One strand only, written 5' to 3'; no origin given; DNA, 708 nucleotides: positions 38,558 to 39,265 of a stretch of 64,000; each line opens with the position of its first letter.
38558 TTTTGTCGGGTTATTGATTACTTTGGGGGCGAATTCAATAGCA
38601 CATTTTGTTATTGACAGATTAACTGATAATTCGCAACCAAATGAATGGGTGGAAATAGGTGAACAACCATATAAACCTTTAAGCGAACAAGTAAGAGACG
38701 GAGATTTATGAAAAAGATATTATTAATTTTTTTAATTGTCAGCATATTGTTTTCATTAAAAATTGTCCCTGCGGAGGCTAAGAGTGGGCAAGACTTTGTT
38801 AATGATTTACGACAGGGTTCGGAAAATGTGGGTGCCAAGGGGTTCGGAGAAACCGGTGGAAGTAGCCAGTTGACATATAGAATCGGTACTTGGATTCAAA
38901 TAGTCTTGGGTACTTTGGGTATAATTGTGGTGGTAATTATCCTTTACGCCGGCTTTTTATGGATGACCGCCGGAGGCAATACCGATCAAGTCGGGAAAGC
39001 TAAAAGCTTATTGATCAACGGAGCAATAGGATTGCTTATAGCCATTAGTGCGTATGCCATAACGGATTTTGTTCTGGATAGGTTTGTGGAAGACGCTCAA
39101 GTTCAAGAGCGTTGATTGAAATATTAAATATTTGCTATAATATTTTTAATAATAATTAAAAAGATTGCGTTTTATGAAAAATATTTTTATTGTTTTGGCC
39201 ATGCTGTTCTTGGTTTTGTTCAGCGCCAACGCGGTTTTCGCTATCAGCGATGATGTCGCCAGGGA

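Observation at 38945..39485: Evidence of gene conversion or very recent duplication between pilin-like paralogs 8 and 9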

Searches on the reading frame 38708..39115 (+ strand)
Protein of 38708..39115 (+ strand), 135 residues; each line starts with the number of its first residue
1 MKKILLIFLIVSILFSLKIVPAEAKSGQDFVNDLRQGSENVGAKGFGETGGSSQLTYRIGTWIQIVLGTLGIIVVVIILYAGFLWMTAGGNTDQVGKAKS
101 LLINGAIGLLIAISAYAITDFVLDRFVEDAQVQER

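Call 4: search_protein_families(library=pfam, proteins=[window:38708-39115:+], max_evalue=0.01)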
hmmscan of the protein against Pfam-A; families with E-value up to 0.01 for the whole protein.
window:38708-39115:+ (135 aa): 1 family
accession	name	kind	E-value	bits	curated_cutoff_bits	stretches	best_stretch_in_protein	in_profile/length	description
PF18895.5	T4SS_pilin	-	5.1e-08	33.3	26.6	1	52-122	5-71/71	Type IV secretion system pilin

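Call 8: find_encoding_contigs(protein=window:38708-39115:+, flank=10000, max_places=10)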
Protein window:38708-39115:+ (135 aa): 1 contig read that carries it; 1 place shown.
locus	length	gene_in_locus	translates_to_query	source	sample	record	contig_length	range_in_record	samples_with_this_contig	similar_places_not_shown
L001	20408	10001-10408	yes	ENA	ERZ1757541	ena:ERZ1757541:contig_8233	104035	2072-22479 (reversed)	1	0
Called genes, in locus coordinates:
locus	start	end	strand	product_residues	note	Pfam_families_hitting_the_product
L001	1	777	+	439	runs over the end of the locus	PF00989:PAS, PF13188:PAS_8, PF08448:PAS_4, PF13426:PAS_9, PF08447:PAS_3 (weak), PF13487:HD_5, PF01966:HD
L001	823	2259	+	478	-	PF01839:FG-GAP (faint), PF13517:FG-GAP_3, PF03734:YkuD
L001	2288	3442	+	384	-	PF26514:DUF8173 (weak)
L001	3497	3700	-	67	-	-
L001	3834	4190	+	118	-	-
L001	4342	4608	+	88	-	-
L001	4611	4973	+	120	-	PF00483:NTP_transferase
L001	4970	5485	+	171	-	PF00483:NTP_transferase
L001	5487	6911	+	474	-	PF13416:SBP_bac_8, PF01547:SBP_bac_1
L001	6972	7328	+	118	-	PF18895:T4SS_pilin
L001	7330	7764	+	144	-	-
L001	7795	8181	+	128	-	PF04956:TrbC (weak), PF18895:T4SS_pilin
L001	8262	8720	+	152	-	PF18895:T4SS_pilin (weak)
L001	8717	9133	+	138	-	PF18895:T4SS_pilin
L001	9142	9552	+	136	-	PF18895:T4SS_pilin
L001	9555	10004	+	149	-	PF18895:T4SS_pilin (weak)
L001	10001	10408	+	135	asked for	PF18895:T4SS_pilin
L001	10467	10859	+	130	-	PF18895:T4SS_pilin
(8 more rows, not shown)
